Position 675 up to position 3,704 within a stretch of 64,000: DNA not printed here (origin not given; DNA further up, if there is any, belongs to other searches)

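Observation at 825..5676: Candidate new defence module: 910-aa Hsp70-fold ATPase convergent with an ApeA-like HEPN gene in the low-GC cargo of a tRNA island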

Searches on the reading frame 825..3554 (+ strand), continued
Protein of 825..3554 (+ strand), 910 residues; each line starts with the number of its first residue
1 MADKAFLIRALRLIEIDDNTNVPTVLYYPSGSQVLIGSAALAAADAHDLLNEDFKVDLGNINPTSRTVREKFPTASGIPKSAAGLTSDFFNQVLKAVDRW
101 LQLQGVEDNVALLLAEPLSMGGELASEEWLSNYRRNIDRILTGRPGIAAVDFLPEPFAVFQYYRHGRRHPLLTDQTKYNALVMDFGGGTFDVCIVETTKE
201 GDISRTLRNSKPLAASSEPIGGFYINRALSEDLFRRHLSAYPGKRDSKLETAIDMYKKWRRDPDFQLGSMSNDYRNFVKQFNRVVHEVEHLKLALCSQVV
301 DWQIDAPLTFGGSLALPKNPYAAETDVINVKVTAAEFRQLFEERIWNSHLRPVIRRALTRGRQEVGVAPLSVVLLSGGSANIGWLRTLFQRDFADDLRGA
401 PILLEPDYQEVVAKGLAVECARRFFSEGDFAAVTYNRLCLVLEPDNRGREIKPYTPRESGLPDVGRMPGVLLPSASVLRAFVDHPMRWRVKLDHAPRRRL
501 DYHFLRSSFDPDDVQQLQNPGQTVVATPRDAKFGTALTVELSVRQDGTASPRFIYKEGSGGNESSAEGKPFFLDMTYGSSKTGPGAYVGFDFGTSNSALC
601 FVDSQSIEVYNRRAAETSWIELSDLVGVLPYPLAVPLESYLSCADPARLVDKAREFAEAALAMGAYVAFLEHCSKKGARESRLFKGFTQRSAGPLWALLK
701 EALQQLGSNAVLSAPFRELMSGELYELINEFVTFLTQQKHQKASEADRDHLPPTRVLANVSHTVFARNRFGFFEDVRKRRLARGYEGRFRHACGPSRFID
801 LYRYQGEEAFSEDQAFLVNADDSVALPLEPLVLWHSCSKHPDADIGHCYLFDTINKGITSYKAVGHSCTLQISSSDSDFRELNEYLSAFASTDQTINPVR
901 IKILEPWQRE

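Call 85: search_protein_families(library=padloc, alignment_id=A7, max_evalue=1e-10)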
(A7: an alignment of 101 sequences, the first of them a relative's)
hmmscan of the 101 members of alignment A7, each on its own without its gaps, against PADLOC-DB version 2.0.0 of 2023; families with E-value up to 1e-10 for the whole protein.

A. member 1, L042:6487-7140:+ (218 aa): 0 families

B. families by the number of members that match (of 101 scanned): 222 families (the first 25 are shown)
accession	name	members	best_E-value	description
PDLC02621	DrmD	2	6.4e-67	DrmD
PDLC00659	HmaA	2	6.8e-60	SNF2 helicase / DEAD-box helicase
PDLC02504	BrxHI|BrxHII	2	1.3e-54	BrxHII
PDLC02620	DrmD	2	2.6e-39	DrmD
PDLC04819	PDC-S02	2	1.9e-11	-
PDLC03628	REase_MTase_IIG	1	0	Type IIG restriction enzyme-methyltransferase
PDLC02188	HerA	1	3.2e-280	-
PDLC02740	PbeC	1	5.2e-224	PbeC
PDLC02668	DndD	1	3.4e-201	DndD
PDLC02731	PbeC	1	2.9e-174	PbeC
PDLC02667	DndD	1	4.3e-168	DndD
PDLC02663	DndD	1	2.5e-166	DndD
PDLC02187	DUF4297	1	1.1e-162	-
PDLC02756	PbeC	1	2.5e-159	PbeC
PDLC04105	HerA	1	9.5e-132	-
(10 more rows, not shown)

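Call 88: search_protein_families(library=pfam, proteins=[L066:510-2345:+, L066:5988-8552:+, L067:3-1724:+, L061:13243-14766:+, L062:8162-9415:+, L068:8198-9475:+, L069:8239-9486:+, L069:5860-8097:+, L065:1-1524:+, L060:9989-13111:+], max_evalue=0.001)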
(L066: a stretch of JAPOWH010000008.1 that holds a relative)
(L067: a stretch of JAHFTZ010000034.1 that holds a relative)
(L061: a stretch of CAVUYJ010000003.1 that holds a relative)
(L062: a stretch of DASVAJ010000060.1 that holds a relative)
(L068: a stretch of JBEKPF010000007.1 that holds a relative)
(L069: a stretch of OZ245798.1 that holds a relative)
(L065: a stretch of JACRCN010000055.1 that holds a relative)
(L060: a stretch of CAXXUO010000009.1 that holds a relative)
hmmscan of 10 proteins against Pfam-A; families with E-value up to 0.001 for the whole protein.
L066:510-2345:+ (612 aa): 3 families
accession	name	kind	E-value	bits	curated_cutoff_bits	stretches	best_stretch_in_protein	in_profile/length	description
PF07669.17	Eco57I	-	6.1e-06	26.9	25.3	1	71-272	4-165/171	Eco57I restriction-modification methylase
PF20473.4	MmeI_Mtase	-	8.1e-06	25.6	27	1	21-196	18-165/259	MmeI, DNA-methyltransferase domain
PF02384.22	N6_Mtase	-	0.00056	19.8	20.4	0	25-307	49-244/311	N-6 DNA Methylase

L066:5988-8552:+ (855 aa): 0 families

L067:3-1724:+ (574 aa): 2 families
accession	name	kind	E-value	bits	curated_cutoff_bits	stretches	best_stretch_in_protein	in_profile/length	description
PF03989.18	DNA_gyraseA_C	-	3.9e-68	225.1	27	6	182-224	4-46/48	DNA gyrase C-terminal domain, beta-propeller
PF00521.26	DNA_topoisoIV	-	3.1e-15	56.4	31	1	2-148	328-432/432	DNA gyrase/topoisomerase IV, subunit A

L061:13243-14766:+ (508 aa): 3 families
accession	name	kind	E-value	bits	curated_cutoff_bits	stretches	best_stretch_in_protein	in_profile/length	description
PF13751.12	DDE_Tnp_1_6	-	2e-17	64.1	25.1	1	367-491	2-124/125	Transposase DDE domain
PF01609.27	DDE_Tnp_1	-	4e-13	50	23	1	254-488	29-200/200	Transposase DDE domain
PF05598.16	DUF772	-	4.8e-12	46.1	23.1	1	66-135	1-74/74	Transposase domain (DUF772)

L062:8162-9415:+ (418 aa): 4 families
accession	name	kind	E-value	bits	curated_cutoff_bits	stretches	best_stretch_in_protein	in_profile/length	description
PF07730.19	HisKA_3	-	6.1e-16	59.2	24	1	200-265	1-66/68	Histidine kinase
PF02518.31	HATPase_c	-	1.3e-14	55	26.4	1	309-403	5-110/111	Histidine kinase-, DNA gyrase B-, and HSP90-like ATPase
PF13493.11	DUF4118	-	7.9e-13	48.6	28.4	1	24-124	2-102/107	Domain of unknown function (DUF4118)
PF13581.12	HATPase_c_2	-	1.3e-05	25.7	27.4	1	314-399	36-126/127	Histidine kinase-like ATPase domain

L068:8198-9475:+ (426 aa): 3 families
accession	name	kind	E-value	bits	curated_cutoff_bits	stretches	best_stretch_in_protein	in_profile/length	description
PF02464.23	CinA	-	1.4e-53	181.1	23.5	1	273-424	3-154/155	Competence-damaged protein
PF00994.29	MoCF_biosynth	-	9.1e-28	97.2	26.6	1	13-182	1-143/144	Probable molybdopterin binding domain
PF18146.6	CinA_KH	-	6.2e-07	29.9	27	1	193-264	2-72/73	Damage-inducible protein CinA KH domain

L069:8239-9486:+ (416 aa): 0 families

L069:5860-8097:+ (746 aa): 2 families
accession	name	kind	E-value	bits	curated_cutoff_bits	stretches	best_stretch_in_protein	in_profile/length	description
PF03235.19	GmrSD_N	-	3.3e-27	96.3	33.2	1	19-225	9-196/199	GmrSD restriction endonuclease, N-terminal domain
PF04326.19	SLFN_AlbA_2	-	5e-16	59.7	25.3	1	602-733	1-117/118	Schlafen, AlbA_2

L065:1-1524:+ (508 aa): 0 families

L060:9989-13111:+ (1041 aa): 2 families
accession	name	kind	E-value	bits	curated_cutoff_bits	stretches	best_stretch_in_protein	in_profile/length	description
PF02661.23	Fic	-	3.6e-15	57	24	1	683-775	6-93/93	Fic/DOC family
PF00012.26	HSP70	-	2e-08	33.4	20.6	1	166-385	184-372/599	Hsp70 protein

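Call 93: search_protein_families(library=pfam, proteins=[P0245, P0276, P0170, P0182, P0190, L059:346-3498:+, L069:9695-13024:+, L066:2479-5613:+, P0248, P0231], max_evalue=0.001)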
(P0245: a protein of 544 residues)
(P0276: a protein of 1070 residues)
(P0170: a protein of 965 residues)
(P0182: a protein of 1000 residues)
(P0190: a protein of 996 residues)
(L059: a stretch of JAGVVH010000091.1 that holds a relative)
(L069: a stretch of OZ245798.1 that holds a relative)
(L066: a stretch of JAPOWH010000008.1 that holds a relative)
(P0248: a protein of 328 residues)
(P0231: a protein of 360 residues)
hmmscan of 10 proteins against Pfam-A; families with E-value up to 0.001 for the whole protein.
P0245 (544 aa): 1 family
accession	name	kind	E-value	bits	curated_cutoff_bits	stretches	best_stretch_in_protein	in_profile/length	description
PF01609.27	DDE_Tnp_1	-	9.1e-07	29.3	23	1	197-290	20-108/200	Transposase DDE domain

P0276 (1070 aa): 2 families
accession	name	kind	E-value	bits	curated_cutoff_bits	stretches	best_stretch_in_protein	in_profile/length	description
PF02661.23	Fic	-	3.5e-21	76.3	24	1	703-801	2-93/93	Fic/DOC family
PF06723.19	MreB_Mbl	-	2.2e-06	27.2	27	1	165-381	134-324/327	MreB/Mbl protein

P0170 (965 aa): 1 family
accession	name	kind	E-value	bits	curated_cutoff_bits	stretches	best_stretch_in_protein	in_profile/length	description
PF00012.26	HSP70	-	0.00011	21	20.6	0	179-214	182-216/599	Hsp70 protein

P0182 (1000 aa): 1 family
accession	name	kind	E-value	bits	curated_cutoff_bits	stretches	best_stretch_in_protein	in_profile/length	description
PF00012.26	HSP70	-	0.00015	20.6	20.6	0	165-198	177-206/599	Hsp70 protein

P0190 (996 aa): 1 family
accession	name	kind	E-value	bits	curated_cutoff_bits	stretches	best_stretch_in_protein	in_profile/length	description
PF00012.26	HSP70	-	3.6e-07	29.2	20.6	1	179-420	184-373/599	Hsp70 protein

L059:346-3498:+ (1051 aa): 2 families
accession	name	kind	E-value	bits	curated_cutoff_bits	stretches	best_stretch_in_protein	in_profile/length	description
PF02661.23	Fic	-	1.2e-15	58.5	24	1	691-783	6-93/93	Fic/DOC family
PF00012.26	HSP70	-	1e-10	40.9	20.6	1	19-393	31-372/599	Hsp70 protein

L069:9695-13024:+ (1110 aa): 4 families
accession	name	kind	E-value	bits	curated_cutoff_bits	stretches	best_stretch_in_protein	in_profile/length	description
PF02661.23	Fic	-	1.5e-17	64.6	24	1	727-826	1-93/93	Fic/DOC family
PF06723.19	MreB_Mbl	-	3.1e-05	23.4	27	1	183-372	139-304/327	MreB/Mbl protein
PF00012.26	HSP70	-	8.2e-05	21.4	20.6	1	187-394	184-372/599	Hsp70 protein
PF06277.17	EutA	-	0.00015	21.2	27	0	189-209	143-163/475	Ethanolamine utilisation protein EutA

L066:2479-5613:+ (1045 aa): 3 families
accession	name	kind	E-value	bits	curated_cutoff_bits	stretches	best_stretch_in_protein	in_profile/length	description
PF02661.23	Fic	-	1.5e-18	67.9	24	1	675-773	2-93/93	Fic/DOC family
PF00012.26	HSP70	-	2.4e-12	46.3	20.6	1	163-366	180-378/599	Hsp70 protein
PF06723.19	MreB_Mbl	-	0.00013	21.4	27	1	102-333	88-299/327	MreB/Mbl protein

P0248 (328 aa): 0 families

P0231 (360 aa): 0 families

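Call 96: find_encoding_contigs(protein=P0002, flank=10000, max_places=2)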
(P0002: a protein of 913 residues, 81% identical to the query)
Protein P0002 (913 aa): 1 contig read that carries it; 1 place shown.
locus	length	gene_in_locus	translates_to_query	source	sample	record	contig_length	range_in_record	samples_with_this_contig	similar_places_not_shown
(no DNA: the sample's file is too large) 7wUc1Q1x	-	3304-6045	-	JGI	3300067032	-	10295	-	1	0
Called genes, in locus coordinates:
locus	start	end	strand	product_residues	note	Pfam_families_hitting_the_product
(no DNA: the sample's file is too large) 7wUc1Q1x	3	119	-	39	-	?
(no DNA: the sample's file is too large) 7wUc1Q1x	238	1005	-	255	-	PF03524:CagX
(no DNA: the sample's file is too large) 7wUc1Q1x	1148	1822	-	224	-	PF04335:VirB8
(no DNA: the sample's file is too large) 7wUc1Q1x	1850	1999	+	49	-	-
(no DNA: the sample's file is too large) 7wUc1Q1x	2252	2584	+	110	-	-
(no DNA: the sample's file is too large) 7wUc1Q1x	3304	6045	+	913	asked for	-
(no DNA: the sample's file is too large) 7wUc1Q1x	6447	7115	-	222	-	PF06114:Peptidase_M78 (weak)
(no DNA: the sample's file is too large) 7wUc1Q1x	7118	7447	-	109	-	PF13560:HTH_31, PF12844:HTH_19, PF01381:HTH_3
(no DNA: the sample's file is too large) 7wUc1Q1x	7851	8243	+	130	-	PF00436:SSB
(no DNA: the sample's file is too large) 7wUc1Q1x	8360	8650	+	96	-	PF12728:HTH_17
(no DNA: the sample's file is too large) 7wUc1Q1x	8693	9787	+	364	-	PF00589:Phage_integrase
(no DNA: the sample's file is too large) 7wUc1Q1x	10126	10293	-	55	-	?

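Call 97: find_encoding_contigs(protein=P0004, flank=10000, max_places=2)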
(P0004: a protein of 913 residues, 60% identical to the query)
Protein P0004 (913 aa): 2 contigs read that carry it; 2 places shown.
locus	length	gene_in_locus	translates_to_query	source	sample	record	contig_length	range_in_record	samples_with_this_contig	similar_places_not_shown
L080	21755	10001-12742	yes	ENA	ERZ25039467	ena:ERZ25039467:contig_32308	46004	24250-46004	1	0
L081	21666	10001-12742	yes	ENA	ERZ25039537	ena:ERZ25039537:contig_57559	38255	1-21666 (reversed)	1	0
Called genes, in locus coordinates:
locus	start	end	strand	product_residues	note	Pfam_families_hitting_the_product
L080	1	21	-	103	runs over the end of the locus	-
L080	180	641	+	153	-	PF00072:Response_reg (weak)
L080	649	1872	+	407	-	PF00072:Response_reg (weak), PF01048:PNP_UDP_1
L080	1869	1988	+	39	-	-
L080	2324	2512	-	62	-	-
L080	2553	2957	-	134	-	PF22483:Mu-transpos_C_2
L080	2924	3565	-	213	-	-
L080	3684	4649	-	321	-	PF11185:DUF2971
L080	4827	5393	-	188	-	PF11848:DUF3368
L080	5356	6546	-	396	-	PF01381:HTH_3, PF12844:HTH_19, PF13443:HTH_26 (weak), PF13560:HTH_31, PF06114:Peptidase_M78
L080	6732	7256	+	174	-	PF10790:DUF2604 (faint), PF11470:TUG-UBL1 (faint)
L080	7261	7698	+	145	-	-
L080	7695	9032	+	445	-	PF27312:BilD_N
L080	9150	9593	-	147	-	-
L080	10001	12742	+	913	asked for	-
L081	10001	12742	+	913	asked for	-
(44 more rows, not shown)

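Call 101: find_related_loci(query=A1, collection=viral_contigs, flank=10000)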
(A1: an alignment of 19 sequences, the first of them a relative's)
Query A1 (910 aa) in viral_contigs; peptide patterns used: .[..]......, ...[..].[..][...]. (x = any residue, [..] = any of these).
8 stretches matched a pattern, but none encodes a relative of the query by tblastn (E <= 1e-3).
